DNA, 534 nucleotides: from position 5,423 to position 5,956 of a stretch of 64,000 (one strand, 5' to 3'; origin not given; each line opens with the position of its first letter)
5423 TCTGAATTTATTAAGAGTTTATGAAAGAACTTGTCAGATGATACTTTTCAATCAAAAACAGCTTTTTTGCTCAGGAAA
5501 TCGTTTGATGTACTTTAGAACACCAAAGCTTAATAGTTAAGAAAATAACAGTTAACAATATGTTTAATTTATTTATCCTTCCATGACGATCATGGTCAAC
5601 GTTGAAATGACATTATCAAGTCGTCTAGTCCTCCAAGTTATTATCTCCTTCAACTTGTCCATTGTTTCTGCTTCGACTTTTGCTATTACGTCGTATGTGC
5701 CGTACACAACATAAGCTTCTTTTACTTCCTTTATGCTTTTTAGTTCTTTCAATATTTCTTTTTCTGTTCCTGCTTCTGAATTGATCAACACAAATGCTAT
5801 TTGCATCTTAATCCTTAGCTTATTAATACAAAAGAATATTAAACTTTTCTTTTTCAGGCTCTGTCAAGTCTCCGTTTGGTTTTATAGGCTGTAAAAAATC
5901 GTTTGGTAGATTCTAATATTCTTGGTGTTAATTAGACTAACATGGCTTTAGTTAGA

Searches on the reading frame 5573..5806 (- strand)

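Call 75: search_protein_families(library=pfam, proteins=[window:5573-5806:-], max_evalue=0.01)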
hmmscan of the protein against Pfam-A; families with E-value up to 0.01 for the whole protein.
window:5573-5806:- (77 aa): 1 family
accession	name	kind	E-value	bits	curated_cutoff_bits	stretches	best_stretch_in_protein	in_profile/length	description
PF01037.27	AsnC_trans_reg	-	2.2e-15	56.7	25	1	7-76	2-72/73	Lrp/AsnC ligand binding domain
